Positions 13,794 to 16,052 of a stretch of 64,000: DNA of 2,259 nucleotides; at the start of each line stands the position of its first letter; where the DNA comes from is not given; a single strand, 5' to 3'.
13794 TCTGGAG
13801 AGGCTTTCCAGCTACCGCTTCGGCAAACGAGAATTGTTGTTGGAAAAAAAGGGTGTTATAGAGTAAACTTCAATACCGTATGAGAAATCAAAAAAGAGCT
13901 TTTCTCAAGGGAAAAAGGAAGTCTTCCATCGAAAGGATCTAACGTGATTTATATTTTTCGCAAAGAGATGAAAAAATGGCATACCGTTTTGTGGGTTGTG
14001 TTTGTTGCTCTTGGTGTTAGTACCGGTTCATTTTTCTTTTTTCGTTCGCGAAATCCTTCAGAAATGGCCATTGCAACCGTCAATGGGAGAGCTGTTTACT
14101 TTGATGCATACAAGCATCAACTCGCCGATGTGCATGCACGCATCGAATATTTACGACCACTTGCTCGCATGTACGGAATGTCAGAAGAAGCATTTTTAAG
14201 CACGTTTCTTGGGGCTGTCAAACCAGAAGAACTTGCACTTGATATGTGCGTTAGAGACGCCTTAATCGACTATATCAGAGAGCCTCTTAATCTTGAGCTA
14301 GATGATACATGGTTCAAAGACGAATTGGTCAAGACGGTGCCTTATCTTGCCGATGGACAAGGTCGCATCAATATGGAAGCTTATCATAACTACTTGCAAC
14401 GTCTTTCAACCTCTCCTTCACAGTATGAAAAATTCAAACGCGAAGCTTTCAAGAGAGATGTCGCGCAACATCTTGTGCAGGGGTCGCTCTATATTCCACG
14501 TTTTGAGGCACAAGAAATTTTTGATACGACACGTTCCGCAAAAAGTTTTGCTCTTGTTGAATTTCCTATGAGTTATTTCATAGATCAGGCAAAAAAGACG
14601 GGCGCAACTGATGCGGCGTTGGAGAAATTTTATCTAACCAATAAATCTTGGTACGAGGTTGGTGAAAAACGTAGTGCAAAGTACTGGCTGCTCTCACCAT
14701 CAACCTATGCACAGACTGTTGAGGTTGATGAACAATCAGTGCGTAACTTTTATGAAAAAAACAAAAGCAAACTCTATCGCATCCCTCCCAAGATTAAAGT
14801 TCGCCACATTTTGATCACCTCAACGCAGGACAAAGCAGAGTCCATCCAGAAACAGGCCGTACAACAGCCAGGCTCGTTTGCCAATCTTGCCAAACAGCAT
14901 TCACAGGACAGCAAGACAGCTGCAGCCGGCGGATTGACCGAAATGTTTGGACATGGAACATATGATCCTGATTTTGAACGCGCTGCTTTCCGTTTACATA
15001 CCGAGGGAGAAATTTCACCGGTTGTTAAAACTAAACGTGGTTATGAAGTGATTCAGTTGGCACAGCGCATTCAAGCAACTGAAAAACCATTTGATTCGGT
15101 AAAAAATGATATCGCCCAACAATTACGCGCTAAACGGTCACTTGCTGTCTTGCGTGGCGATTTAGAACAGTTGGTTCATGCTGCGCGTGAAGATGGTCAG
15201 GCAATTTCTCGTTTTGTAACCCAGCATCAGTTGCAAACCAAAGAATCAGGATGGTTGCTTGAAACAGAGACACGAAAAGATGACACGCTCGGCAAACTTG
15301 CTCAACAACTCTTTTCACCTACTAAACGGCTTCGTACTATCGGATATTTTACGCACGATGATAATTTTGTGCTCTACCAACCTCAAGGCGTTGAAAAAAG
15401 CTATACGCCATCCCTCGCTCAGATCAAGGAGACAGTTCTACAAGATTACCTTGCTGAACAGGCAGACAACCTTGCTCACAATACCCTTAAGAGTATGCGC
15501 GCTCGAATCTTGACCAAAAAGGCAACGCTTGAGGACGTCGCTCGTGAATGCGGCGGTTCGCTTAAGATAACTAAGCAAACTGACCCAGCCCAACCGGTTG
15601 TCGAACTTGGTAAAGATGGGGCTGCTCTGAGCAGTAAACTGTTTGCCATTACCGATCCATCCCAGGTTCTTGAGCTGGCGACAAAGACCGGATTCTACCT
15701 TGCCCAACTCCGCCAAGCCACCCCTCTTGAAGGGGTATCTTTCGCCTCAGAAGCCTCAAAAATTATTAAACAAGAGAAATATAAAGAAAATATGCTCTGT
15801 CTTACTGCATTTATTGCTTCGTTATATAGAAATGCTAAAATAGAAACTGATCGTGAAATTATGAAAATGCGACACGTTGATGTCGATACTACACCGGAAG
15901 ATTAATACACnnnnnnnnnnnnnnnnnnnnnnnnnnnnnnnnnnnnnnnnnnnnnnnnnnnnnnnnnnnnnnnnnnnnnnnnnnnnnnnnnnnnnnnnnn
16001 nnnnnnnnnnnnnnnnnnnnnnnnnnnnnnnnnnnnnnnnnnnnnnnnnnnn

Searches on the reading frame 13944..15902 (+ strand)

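Call 29: search_protein_families(library=pfam, proteins=[window:13944-15902:+], max_evalue=0.00001)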
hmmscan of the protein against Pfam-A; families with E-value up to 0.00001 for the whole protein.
window:13944-15902:+ (653 aa): 4 families
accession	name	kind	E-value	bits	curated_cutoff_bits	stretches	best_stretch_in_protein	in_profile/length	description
PF13145.12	Rotamase_2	-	4.7e-22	79.5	27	1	261-388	1-121/121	PPIC-type PPIASE domain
PF00639.27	Rotamase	-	2e-20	74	21.7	1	293-372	17-95/97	PPIC-type PPIASE domain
PF13616.12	Rotamase_3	-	1.2e-15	58.5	22.5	1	280-374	12-114/116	PPIC-type PPIASE domain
PF13624.11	SurA_N_3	-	2.1e-09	37.8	27.2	1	1-169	1-156/162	SurA-like N-terminal domain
